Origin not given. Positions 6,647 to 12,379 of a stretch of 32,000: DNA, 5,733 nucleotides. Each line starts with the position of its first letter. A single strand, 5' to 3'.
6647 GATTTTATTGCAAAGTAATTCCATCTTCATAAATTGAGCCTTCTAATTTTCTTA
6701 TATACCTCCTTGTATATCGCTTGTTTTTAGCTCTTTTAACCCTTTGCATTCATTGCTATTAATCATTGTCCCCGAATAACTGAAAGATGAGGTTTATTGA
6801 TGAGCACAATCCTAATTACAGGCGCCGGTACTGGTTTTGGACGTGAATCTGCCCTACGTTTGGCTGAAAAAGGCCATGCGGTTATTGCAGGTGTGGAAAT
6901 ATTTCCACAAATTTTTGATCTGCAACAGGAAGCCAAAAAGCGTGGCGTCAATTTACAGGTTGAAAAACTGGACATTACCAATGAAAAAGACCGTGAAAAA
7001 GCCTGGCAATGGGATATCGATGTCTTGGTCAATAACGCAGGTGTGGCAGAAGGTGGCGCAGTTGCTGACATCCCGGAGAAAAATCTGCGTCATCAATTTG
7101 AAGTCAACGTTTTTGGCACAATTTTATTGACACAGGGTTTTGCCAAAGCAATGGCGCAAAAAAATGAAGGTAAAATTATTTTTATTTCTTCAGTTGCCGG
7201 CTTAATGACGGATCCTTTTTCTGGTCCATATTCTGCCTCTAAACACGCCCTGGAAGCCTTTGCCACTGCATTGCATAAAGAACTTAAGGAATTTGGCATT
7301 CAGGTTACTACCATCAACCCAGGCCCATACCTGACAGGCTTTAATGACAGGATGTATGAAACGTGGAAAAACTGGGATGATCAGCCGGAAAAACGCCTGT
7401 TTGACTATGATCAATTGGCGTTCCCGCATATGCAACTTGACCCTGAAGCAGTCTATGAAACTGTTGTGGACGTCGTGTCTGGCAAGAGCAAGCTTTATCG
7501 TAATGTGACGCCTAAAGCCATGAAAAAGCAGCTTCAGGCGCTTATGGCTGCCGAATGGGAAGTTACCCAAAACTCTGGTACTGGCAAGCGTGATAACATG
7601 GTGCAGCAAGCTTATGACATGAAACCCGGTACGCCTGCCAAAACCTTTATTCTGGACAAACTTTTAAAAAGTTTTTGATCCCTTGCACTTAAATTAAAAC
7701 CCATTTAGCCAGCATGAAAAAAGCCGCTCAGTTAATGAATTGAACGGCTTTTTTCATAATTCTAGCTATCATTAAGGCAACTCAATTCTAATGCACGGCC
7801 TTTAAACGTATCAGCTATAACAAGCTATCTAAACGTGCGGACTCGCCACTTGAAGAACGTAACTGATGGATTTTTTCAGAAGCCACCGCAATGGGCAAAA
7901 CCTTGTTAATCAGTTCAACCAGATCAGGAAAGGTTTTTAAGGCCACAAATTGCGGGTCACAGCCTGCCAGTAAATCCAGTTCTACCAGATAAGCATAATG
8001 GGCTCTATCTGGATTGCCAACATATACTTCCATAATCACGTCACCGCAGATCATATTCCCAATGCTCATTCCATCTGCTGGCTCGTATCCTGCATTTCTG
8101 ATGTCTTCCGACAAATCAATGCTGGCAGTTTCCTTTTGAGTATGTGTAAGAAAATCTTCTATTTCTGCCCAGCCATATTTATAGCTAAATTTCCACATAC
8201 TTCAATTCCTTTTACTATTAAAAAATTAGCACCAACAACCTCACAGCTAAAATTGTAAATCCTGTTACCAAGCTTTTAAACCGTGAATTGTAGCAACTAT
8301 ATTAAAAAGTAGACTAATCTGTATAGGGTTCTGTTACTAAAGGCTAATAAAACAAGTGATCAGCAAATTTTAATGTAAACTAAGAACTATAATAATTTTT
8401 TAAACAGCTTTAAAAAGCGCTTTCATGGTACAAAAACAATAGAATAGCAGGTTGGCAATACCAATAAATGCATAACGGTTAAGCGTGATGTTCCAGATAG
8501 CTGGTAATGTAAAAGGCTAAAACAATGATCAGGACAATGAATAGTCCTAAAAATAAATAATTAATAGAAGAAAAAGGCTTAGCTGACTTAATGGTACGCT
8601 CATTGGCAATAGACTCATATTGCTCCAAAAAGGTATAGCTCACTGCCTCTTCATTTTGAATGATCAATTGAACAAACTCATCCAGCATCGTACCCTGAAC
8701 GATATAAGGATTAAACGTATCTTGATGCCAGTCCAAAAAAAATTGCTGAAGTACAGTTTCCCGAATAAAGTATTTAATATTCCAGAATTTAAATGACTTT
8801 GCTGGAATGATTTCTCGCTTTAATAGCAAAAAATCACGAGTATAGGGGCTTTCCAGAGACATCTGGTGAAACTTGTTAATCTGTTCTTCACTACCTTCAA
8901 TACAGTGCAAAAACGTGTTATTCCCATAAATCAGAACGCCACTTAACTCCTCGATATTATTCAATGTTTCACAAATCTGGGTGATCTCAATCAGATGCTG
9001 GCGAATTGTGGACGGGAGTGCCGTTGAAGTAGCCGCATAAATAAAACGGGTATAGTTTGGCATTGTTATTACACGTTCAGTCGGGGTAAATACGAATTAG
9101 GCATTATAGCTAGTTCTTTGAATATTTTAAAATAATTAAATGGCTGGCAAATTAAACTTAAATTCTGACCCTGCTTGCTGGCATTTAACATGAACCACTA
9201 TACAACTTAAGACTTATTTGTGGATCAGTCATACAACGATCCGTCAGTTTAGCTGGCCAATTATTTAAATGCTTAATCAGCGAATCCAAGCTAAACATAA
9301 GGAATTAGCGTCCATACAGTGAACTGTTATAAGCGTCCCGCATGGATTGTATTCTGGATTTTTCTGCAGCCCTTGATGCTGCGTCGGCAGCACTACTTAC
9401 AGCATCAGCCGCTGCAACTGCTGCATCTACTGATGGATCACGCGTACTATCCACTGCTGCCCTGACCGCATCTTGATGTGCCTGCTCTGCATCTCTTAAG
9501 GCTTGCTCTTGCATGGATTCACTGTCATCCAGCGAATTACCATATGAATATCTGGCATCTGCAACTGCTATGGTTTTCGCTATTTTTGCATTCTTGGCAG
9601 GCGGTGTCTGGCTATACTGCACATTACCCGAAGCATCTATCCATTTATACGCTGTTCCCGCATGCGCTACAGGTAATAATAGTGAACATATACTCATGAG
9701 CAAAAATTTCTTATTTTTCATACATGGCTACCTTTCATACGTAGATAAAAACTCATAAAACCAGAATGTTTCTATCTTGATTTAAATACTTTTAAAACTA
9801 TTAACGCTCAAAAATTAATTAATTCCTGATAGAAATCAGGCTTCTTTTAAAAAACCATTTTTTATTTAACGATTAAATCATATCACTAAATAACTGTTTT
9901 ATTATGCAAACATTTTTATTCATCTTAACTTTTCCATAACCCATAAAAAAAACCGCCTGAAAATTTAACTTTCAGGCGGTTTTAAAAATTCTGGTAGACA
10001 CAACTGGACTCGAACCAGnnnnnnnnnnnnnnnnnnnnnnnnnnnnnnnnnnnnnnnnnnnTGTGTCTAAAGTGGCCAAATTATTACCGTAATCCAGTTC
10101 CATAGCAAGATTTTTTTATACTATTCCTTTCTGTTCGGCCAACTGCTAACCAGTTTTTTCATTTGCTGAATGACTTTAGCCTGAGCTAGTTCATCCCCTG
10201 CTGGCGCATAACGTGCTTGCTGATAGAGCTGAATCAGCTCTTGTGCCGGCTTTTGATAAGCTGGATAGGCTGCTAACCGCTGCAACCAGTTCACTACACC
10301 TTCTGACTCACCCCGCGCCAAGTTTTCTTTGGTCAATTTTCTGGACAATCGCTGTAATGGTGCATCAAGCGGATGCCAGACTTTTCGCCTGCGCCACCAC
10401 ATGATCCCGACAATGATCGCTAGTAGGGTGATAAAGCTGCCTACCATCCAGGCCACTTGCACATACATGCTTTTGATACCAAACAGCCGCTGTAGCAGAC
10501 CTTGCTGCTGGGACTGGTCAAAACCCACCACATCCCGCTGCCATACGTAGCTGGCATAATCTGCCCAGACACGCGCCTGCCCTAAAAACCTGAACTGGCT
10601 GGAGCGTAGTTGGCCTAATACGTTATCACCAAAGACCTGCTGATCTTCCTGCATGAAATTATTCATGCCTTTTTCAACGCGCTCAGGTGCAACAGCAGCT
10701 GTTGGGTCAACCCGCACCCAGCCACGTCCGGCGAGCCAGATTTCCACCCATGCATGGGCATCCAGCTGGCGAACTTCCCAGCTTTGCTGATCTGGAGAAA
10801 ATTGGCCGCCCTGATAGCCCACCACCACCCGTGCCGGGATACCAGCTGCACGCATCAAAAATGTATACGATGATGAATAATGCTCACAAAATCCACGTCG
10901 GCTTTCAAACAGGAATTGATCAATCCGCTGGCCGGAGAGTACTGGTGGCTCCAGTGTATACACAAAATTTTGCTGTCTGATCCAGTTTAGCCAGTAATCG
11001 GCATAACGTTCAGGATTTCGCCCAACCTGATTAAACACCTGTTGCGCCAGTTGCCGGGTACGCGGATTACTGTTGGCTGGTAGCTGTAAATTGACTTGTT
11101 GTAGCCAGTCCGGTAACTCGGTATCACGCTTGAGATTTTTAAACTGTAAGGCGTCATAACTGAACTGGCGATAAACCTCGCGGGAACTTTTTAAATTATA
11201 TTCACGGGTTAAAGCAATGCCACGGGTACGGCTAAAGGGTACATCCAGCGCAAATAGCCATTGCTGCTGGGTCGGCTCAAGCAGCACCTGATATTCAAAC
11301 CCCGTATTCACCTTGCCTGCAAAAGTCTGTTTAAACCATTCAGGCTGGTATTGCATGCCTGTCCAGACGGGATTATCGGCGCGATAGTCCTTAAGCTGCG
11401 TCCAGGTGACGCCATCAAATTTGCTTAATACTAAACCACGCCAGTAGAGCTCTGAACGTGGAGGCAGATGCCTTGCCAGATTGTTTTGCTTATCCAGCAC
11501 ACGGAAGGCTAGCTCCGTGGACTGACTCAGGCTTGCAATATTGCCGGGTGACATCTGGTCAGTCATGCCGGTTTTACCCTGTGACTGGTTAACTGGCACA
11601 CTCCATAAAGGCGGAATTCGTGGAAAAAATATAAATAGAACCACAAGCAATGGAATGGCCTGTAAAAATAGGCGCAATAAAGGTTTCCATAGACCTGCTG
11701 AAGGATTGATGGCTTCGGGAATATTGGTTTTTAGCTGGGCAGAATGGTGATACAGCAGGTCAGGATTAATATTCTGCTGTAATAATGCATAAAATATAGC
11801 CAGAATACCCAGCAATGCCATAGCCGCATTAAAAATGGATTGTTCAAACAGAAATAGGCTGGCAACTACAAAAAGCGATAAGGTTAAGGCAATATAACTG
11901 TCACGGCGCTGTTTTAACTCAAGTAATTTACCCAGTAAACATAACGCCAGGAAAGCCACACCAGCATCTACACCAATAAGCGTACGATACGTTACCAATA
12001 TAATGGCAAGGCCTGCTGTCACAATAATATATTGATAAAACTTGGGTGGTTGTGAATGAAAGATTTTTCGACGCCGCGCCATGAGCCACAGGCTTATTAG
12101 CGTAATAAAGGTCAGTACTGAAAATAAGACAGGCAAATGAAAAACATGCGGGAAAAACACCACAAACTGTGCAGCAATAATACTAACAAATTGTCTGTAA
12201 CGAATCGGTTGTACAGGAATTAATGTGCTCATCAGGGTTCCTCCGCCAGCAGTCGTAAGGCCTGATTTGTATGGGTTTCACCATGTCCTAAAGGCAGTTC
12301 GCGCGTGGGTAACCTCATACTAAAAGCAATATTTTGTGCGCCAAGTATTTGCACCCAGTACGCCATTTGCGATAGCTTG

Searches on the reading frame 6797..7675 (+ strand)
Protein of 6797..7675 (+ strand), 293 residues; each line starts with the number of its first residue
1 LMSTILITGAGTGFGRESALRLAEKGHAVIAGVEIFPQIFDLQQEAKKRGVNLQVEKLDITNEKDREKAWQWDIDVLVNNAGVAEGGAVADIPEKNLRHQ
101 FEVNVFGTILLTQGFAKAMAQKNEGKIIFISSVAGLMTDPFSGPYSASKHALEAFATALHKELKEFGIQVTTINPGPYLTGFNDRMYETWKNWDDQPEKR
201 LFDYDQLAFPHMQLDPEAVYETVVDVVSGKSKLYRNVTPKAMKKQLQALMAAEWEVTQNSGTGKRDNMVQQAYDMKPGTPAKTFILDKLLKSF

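Call 43: search_protein_families(library=pfam, proteins=[window:6797-7675:+], max_evalue=0.0001)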
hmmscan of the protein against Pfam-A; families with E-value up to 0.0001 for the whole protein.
window:6797-7675:+ (293 aa): 5 families
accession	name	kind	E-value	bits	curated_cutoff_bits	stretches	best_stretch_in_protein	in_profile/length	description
PF00106.31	adh_short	-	5e-43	147.3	26.6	1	4-186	2-190/195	short chain dehydrogenase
PF13561.12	adh_short_C2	-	1.8e-25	90.4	27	1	9-188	1-186/236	Enoyl-(Acyl carrier protein) reductase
PF08659.16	KR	-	2.5e-13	50.8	22.6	1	4-162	2-166/180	KR domain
PF01370.27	Epimerase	-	4.7e-08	33.2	20.9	1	5-174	1-168/240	NAD dependent epimerase/dehydratase family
PF08643.16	DUF1776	-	1.1e-07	32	25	1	87-176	106-197/294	Fungal family of unknown function (DUF1776)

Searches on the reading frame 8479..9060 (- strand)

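Call 43: search_protein_families(library=pfam, proteins=[window:8479-9060:-], max_evalue=0.0001)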
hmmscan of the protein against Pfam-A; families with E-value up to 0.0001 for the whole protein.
window:8479-9060:- (193 aa): 1 family
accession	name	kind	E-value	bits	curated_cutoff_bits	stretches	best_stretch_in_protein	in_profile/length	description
PF04940.18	BLUF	-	1.2e-11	45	25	1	5-95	3-91/92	Sensors of blue-light using FAD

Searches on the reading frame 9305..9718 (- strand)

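Call 43: search_protein_families(library=pfam, proteins=[window:9305-9718:-], max_evalue=0.0001)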
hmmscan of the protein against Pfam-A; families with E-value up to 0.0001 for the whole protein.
window:9305-9718:- (137 aa): 1 family
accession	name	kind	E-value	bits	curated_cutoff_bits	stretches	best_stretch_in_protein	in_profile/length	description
PF13511.11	DUF4124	-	3.3e-10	40.5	22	1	11-52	2-42/56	Domain of unknown function (DUF4124)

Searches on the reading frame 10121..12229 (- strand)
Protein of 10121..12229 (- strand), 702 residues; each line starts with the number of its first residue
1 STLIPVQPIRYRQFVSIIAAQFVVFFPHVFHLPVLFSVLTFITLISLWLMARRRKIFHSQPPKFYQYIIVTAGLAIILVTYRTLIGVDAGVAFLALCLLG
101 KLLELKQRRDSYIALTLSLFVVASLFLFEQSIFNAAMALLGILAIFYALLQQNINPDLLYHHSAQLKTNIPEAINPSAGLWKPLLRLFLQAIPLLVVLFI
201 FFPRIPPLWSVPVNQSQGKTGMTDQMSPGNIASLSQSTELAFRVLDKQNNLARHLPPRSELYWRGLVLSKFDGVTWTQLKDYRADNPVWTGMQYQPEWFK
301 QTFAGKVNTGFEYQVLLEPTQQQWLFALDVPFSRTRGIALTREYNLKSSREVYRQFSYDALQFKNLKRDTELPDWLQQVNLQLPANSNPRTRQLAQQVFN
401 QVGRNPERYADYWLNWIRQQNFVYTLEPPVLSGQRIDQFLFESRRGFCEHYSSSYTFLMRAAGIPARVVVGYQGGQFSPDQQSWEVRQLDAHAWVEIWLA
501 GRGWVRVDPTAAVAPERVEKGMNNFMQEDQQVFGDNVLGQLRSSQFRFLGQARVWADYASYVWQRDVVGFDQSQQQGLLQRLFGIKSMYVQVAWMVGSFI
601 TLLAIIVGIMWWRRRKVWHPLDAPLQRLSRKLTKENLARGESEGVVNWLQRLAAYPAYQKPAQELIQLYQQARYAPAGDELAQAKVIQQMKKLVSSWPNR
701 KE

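Call 29: search_protein_families(library=pfam, proteins=[window:10121-12229:-], max_evalue=0.00001)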
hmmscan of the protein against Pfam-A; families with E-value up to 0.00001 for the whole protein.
window:10121-12229:- (702 aa): 2 families
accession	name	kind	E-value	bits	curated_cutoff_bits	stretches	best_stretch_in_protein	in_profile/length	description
PF11992.13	TgpA_N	-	5.5e-71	239.7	30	1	18-360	3-324/333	TgpA N-terminal domain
PF01841.26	Transglut_core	-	4.4e-25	88.5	23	1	403-509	11-108/108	Transglutaminase-like superfamily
